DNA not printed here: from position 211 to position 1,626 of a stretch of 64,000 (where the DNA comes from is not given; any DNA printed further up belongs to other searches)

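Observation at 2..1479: Two tandem QueG/RdhA-like Fe-S reductase paralogues head a hexosamine-glycan operon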

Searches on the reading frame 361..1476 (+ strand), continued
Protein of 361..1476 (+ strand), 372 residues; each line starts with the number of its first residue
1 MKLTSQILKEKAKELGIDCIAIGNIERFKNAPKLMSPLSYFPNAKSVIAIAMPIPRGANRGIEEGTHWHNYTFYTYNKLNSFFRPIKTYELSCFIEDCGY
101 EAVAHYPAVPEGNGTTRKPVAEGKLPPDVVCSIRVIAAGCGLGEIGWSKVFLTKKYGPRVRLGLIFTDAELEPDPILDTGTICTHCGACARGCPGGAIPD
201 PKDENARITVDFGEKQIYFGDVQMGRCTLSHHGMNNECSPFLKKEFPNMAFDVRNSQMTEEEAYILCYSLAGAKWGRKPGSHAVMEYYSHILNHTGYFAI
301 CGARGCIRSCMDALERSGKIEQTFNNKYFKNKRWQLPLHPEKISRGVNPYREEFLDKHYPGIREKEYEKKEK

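Call 37: fold_search(model_id=the predicted structure, library=pdb)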
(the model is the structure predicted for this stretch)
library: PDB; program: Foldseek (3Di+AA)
matches with E <= 10: 540; with E <= 0.001: 46
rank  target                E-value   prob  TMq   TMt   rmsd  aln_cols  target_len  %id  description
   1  5t8y_A                3.9e-09  1.00  0.41  0.41  14.4       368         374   15  Structure of epoxyqueuosine reductase from Bacillus subtilis with the Asp134 catalytic loop swung out of the active si (released 2016-09-28)
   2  5d0a_C                9.1e-09  1.00  0.41  0.41  14.0       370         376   17  Crystal structure of epoxyqueuosine reductase with cleaved RNA stem loop (released 2016-09-28)
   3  5t8y_B                2.1e-08  1.00  0.41  0.41  14.2       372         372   17  Structure of epoxyqueuosine reductase from Bacillus subtilis with the Asp134 catalytic loop swung out of the active si (released 2016-09-28)
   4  5d08_A                2.4e-08  1.00  0.42  0.40  13.7       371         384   17  Crystal structure of selenomethionine-labeled epoxyqueuosine reductase (released 2016-09-28)
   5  5d0a_A                2.6e-08  1.00  0.40  0.40  13.8       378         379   17  Crystal structure of epoxyqueuosine reductase with cleaved RNA stem loop (released 2016-09-28)
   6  5d08_B                3.3e-08  1.00  0.42  0.42  14.0       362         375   17  Crystal structure of selenomethionine-labeled epoxyqueuosine reductase (released 2016-09-28)
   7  5d6s_A                3.5e-08  1.00  0.38  0.38   4.9       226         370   18  Structure of epoxyqueuosine reductase from Streptococcus thermophilus. (released 2015-09-23)
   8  5d6s_C                3.9e-08  1.00  0.39  0.39   4.9       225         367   19  Structure of epoxyqueuosine reductase from Streptococcus thermophilus. (released 2015-09-23)
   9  5d0b_A                4.4e-08  1.00  0.40  0.39  14.3       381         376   16  Crystal structure of epoxyqueuosine reductase with a tRNA-TYR epoxyqueuosine-modified tRNA stem loop (released 2016-09-28)
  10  5d0a_D                4.7e-08  1.00  0.39  0.39  14.0       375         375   18  Crystal structure of epoxyqueuosine reductase with cleaved RNA stem loop (released 2016-09-28)
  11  6zy1_B                1.7e-07  1.00  0.44  0.25  18.2       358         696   16  Catabolic reductive dehalogenase NpRdhA, N-terminally tagged in complex with 3-bromo-4-hydroxybenzoic acid (released 2020-09-16)
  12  8q4h_A                2.0e-07  1.00  0.36  0.27   8.3       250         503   22  a membrane-bound menaquinol:organohalide oxidoreductase complex RDH complex (released 2023-10-18)
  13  6zxx_B                3.1e-07  1.00  0.44  0.25  16.4       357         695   16  Catabolic reductive dehalogenase NpRdhA, N-terminally tagged. (released 2020-09-16)
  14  4ur3_C                4.7e-07  1.00  0.33  0.28   8.4       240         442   18  Crystal structure of the PCE reductive dehalogenase from S. multivorans P2(1) crystal form (released 2014-10-15)
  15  6zy0_B                6.1e-07  1.00  0.43  0.25  18.2       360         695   17  Catabolic reductive dehalogenase NpRdhA, N-terminally tagged, K488Q variant (released 2020-09-16)
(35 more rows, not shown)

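Call 38: search_solved_structures(query=A1, max_evalue=0.01, show_alignments=5)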
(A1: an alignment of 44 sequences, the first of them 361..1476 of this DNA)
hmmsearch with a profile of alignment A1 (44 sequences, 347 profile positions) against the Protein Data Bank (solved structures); distinct sequences matched with E-value up to 0.01: 38.
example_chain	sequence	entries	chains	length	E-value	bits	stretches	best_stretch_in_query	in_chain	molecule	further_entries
8q4h_A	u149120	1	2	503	2.6e-20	76.1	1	137-206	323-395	Tetrachloroethene reductive dehalogenase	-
4uqu_A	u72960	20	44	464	5.4e-15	58.6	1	136-201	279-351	TETRACHLOROETHENE REDUCTIVE DEHALOGENASE CATALYTIC SUBUNIT PCEA | TETRACHLOROETHENE REDUCTIVE DEHALOGENASE CATALYTIC SUBUNIT | Tetrachloroethene reductive dehal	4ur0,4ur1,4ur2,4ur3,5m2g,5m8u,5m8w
5d08_A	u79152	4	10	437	1.2e-12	51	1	134-200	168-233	Epoxyqueuosine reductase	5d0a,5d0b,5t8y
4ras_A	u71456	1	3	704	6.6e-11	45.2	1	120-226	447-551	Oxidoreductase, NAD-binding/iron-sulfur cluster-binding protein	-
6zxu_A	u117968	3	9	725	6.7e-11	45.2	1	120-226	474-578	Oxidoreductase, NAD-binding/iron-sulfur cluster-binding protein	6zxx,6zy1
6zy0_A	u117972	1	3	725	1.2e-10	44.4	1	120-226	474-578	Oxidoreductase, NAD-binding/iron-sulfur cluster-binding protein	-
5d6s_A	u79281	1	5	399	1.8e-09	40.4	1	136-202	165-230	Epoxyqueuosine reductase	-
8rvv_A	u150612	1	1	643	9e-07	31.6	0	181-207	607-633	H(2):CoB-CoM heterodisulfide,ferredoxin reductase subunit A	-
8rvu_a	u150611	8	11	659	1e-06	31.4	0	181-207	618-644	H(2):CoB-CoM heterodisulfide,ferredoxin reductase subunit A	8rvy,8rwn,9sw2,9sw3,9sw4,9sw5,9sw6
8a8o_C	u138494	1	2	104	7e-06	28.7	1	176-205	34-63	Beta-subunit of the PAPS reductase from Methanothermococcus thermolithotrophicus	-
7bkb_K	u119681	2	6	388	1.9e-05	27.3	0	178-213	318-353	Formylmethanofuran dehydrogenase, subunit F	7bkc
5t5i_G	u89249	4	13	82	3.4e-05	26.4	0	178-200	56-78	Tungsten formylmethanofuran dehydrogenase subunit fwdG | Tungsten formylmethanofuran dehydrogenase, subunit G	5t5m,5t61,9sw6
5t5i_F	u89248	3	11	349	7.7e-05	25.2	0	179-205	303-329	Tungsten formylmethanofuran dehydrogenase subunit fwdF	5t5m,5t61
9sw6_H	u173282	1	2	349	9.8e-05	24.9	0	176-206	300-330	Tungsten formylmethanofuran dehydrogenase, subunit F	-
9grx_I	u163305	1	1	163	0.0001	24.9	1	181-222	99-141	NAD(P)H-quinone oxidoreductase subunit I, chloroplastic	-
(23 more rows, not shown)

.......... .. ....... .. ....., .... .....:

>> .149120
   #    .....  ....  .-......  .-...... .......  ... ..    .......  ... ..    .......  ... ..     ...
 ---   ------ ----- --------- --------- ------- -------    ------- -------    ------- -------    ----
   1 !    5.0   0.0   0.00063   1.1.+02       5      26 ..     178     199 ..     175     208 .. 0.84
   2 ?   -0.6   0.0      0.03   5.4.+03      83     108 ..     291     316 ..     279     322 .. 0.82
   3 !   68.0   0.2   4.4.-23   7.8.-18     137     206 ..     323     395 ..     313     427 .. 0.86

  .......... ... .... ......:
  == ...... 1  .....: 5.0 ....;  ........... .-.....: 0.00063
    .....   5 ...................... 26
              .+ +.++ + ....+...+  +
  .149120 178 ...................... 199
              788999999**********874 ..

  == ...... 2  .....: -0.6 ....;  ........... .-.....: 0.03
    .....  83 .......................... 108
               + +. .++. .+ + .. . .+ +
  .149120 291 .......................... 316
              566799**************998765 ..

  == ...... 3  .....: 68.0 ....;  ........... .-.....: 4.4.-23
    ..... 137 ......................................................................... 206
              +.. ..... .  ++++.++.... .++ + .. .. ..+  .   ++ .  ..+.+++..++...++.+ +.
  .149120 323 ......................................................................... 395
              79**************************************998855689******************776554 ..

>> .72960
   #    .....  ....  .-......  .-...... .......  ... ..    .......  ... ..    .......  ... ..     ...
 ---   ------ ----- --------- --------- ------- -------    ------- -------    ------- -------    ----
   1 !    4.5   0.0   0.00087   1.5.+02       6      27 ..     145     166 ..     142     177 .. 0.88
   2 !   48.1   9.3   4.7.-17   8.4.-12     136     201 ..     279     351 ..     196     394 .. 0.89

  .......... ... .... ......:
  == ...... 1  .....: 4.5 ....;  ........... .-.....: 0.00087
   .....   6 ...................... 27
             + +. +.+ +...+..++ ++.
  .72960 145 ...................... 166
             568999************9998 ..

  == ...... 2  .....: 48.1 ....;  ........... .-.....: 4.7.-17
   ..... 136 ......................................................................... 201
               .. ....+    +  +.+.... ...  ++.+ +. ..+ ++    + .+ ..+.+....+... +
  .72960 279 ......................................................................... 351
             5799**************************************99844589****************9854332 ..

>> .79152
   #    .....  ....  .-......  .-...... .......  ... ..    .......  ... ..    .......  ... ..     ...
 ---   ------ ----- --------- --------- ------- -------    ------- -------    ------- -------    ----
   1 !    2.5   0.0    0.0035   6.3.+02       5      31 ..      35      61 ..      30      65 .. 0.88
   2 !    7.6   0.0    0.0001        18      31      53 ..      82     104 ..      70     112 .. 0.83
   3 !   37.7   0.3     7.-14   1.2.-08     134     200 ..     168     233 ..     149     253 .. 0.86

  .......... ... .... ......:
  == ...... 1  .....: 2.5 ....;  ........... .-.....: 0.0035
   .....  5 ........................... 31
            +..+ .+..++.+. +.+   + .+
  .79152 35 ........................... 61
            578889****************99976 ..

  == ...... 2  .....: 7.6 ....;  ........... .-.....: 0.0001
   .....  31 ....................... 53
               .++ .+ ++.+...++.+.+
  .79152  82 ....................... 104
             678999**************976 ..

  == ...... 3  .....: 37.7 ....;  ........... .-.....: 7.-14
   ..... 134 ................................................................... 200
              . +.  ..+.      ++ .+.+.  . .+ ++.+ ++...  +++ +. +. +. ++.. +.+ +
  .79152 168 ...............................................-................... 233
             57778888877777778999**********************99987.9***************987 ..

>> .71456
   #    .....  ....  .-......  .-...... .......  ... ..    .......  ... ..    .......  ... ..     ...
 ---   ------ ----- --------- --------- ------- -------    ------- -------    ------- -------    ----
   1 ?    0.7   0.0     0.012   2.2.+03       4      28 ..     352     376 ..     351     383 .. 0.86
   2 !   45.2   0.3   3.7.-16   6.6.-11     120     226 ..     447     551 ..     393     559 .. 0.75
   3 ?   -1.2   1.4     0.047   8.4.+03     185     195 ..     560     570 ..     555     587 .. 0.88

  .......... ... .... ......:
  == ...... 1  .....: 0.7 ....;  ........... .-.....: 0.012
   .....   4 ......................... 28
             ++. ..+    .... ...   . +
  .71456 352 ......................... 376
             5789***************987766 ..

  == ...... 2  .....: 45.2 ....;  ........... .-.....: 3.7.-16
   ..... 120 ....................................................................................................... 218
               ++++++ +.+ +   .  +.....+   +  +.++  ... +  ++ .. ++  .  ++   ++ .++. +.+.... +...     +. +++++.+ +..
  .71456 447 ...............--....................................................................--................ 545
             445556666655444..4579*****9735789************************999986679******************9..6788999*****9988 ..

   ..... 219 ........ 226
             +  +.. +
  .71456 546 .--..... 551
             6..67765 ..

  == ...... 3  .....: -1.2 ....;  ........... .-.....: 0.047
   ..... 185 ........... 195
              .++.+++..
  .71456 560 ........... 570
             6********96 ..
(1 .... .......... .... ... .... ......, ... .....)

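Call 43: search_protein_families(library=pfam, alignment_id=A3, max_evalue=0.00001)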
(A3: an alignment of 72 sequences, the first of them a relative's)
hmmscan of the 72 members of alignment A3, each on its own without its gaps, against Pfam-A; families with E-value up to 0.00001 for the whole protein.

A. member 1, L009:11183-12145:- (320 aa): 1 family
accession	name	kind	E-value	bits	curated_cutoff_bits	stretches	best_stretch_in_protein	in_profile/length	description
PF02826.25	2-Hacid_dh_C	-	9.9e-42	142.7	25.1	1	132-280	29-178/178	D-isomer specific 2-hydroxyacid dehydrogenase, NAD binding domain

B. families by the number of members that match (of 72 scanned): 71 families (the first 25 are shown)
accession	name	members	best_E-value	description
PF00728.28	Glyco_hydro_20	5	1.2e-17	Glycosyl hydrolase family 20, catalytic domain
PF12833.13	HTH_18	3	5.7e-22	Helix-turn-helix domain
PF00165.29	HTH_AraC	3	4.4e-20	Bacterial regulatory helix-turn-helix proteins, AraC family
PF00478.31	IMPDH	2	8.7e-170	IMP dehydrogenase / GMP reductase domain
PF03462.23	PCRF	2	2.1e-58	PCRF domain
PF00185.30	OTCace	2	2.1e-54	Aspartate/ornithine carbamoyltransferase, Asp/Orn binding domain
PF00248.27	Aldo_ket_red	2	1.2e-53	Aldo/keto reductase family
PF02729.26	OTCace_N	2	4.5e-49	Aspartate/ornithine carbamoyltransferase, carbamoyl-P binding domain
PF18952.6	DUF5696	2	4.6e-47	Family of unknown function (DUF5696)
PF02826.25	2-Hacid_dh_C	2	5.8e-42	D-isomer specific 2-hydroxyacid dehydrogenase, NAD binding domain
PF00472.26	RF-1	2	2e-37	RF-1 domain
PF17757.6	UvrB_inter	2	4e-31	UvrB interaction domain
PF03547.23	Mem_trans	2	1.8e-27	Membrane transport protein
PF00571.33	CBS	2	4.5e-24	CBS domain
PF12344.14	UvrB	2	1.8e-21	Ultra-violet resistance protein B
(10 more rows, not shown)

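Call 44: search_protein_families(library=pfam, alignment_id=A4, max_evalue=0.00001)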
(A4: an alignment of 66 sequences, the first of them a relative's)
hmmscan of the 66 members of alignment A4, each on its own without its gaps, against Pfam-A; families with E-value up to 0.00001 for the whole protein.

A. member 1, L009:7267-7782:+ (172 aa): 0 families

B. families by the number of members that match (of 66 scanned): 50 families (the first 25 are shown)
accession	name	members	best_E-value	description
PF05089.18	NAGLU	5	1.6e-18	Alpha-N-acetylglucosaminidase (NAGLU) tim-barrel domain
PF00892.27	EamA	3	7.4e-33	EamA-like transporter family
PF12833.13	HTH_18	3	2.9e-21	Helix-turn-helix domain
PF00165.29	HTH_AraC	3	1.4e-20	Bacterial regulatory helix-turn-helix proteins, AraC family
PF01554.23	MatE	2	2.3e-47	MatE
PF00990.26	GGDEF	2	2.5e-40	Diguanylate cyclase, GGDEF domain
PF02065.24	Melibiase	2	5.7e-26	Melibiase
PF00781.29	DAGK_cat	2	6.3e-23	Diacylglycerol kinase catalytic domain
PF13472.12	Lipase_GDSL_2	2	4.5e-22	GDSL-like Lipase/Acylhydrolase family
PF19279.4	YegS_C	2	2.7e-20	YegS C-terminal NAD kinase beta sandwich-like domain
PF00657.28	Lipase_GDSL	2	2.4e-13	GDSL-like Lipase/Acylhydrolase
PF00728.28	Glyco_hydro_20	2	5.6e-11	Glycosyl hydrolase family 20, catalytic domain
PF02901.20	PFL-like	1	1.2e-105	Pyruvate formate lyase-like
PF14486.12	DUF4432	1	2.2e-55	Domain of unknown function (DUF4432)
PF03629.24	SASA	1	4.7e-46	Carbohydrate esterase, sialic acid-specific acetylesterase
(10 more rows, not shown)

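Call 45: search_protein_families(library=pfam, proteins=[L048:1677-3743:+, L067:5619-7337:-, L020:11146-12624:-, L035:11173-12168:-, L077:11210-12340:+, L042:9830-11860:-, L019:10089-12188:+, L026:11242-13389:+, L066:4549-5946:-, L029:11332-13050:+], max_evalue=0.001)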
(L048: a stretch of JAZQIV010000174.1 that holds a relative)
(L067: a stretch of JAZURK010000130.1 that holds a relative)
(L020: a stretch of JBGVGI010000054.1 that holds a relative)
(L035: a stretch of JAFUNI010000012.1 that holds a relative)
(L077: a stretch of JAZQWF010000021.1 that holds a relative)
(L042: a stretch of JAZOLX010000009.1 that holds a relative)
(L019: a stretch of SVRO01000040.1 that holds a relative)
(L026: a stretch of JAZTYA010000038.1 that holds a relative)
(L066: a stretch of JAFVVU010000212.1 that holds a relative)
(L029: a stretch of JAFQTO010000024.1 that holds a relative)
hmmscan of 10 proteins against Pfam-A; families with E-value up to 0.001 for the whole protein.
L048:1677-3743:+ (689 aa): 0 families

L067:5619-7337:- (572 aa): 3 families
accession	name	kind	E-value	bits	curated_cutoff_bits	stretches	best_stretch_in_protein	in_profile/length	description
PF18952.6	DUF5696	-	6.8e-44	150.8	25.6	1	136-569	192-612/612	Family of unknown function (DUF5696)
PF19773.5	DUF6259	-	3.1e-07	30.2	28.7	1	232-445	69-294/300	Domain of unknown function (DUF6259)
PF12905.13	Glyco_hydro_101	-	0.00066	19.6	25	0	244-308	62-127/272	Endo-alpha-N-acetylgalactosaminidase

L020:11146-12624:- (492 aa): 6 families
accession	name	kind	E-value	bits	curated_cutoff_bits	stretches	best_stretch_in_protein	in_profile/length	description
PF00478.31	IMPDH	-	8.7e-170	564.7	25.6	1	16-477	1-345/345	IMP dehydrogenase / GMP reductase domain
PF00571.33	CBS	-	6.7e-24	84.4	24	2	156-211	1-55/57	CBS domain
PF03060.21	NMO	-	5.1e-12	46.3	28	1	271-378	130-233/331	Nitronate monooxygenase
PF01070.24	FMN_dh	-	3.7e-08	33.2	24.9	1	280-368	222-303/350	FMN-dependent dehydrogenase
PF00977.27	His_biosynth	-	2e-06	27.9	23.6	0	333-369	68-104/228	Histidine biosynthesis protein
PF01180.27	DHO_dh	-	3e-05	23.8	27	0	333-370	235-272/291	Dihydroorotate dehydrogenase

L035:11173-12168:- (331 aa): 2 families
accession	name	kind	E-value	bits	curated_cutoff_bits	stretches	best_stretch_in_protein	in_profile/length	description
PF03547.23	Mem_trans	-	2.9e-22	79.2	25.7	1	23-321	6-340/343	Membrane transport protein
PF01758.21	SBF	-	0.00033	20.8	24.3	1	222-327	10-114/191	Sodium Bile acid symporter family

L077:11210-12340:+ (377 aa): 3 families
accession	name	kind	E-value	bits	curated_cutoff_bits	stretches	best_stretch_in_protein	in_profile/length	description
PF03462.23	PCRF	-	6.3e-57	193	24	1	40-230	1-194/194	PCRF domain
PF00472.26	RF-1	-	2.8e-37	127.6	35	1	240-348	4-116/116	RF-1 domain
PF16326.10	ABC_tran_CTD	-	1e-05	26.1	32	1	36-81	16-61/69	ABC transporter C-terminal domain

L042:9830-11860:- (676 aa): 6 families
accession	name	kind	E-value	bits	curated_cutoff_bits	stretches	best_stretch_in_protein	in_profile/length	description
PF17757.6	UvrB_inter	-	5.2e-31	107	22.9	1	179-269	1-91/91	UvrB interaction domain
PF12344.14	UvrB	-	1.9e-21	76.1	27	1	571-613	1-43/43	Ultra-violet resistance protein B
PF00271.37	Helicase_C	-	1.1e-20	74.4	23.5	1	452-564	4-109/110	Helicase conserved C-terminal domain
PF04851.21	ResIII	-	7.9e-13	49.1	22.5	1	31-139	2-114/164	Type III restriction enzyme, res subunit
PF02151.25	UVR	-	1.2e-07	31.7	21.5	1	639-672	1-34/36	UvrB/uvrC motif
PF00270.35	DEAD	-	2.5e-06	27.8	26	1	36-107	3-77/167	DEAD/DEAH box helicase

L019:10089-12188:+ (700 aa): 0 families

L026:11242-13389:+ (716 aa): 1 family
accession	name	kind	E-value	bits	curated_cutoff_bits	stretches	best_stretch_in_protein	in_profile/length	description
PF02065.24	Melibiase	-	3.9e-27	95.6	27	1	302-515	37-261/347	Melibiase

L066:4549-5946:- (465 aa): 1 family
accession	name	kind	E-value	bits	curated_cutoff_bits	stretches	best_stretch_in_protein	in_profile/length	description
PF01554.23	MatE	-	3.5e-41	141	24.9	2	41-201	1-160/161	MatE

L029:11332-13050:+ (573 aa): 1 family
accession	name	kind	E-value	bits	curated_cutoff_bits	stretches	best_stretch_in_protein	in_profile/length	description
PF01432.26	Peptidase_M3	-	3.1e-30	106.4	27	2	327-560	187-452/457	Peptidase family M3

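Call 48: search_solved_structures(query=L048:1677-3743:+, max_evalue=1)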
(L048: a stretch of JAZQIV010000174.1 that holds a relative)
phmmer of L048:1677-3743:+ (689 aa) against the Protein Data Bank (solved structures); distinct sequences matched with E-value up to 1: 0.

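Call 50: find_encoding_contigs(protein=P0285, flank=8000, max_places=3)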
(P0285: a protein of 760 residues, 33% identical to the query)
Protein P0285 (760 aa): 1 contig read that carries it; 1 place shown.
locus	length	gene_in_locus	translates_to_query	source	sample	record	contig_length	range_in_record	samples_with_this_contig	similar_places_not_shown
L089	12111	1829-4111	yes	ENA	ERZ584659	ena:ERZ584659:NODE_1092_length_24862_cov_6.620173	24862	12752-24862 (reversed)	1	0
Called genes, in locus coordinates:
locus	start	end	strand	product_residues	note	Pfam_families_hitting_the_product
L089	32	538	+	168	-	-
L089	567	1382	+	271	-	PF00482:T2SSF (weak)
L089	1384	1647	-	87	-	-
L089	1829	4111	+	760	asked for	PF08331:QueG_DUF1730 (faint), PF13183:Fer4_8 (faint), PF13187:Fer4_9 (faint), PF12838:Fer4_7 (weak)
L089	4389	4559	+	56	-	-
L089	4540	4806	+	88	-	PF05016:ParE_toxin, PF15781:ParE-like_toxin (faint)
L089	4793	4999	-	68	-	-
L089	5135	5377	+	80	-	-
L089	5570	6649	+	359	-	-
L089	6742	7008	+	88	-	-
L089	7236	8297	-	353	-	PF08271:Zn_Ribbon_TF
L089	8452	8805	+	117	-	-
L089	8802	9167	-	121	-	-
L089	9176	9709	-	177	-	-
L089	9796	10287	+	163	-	-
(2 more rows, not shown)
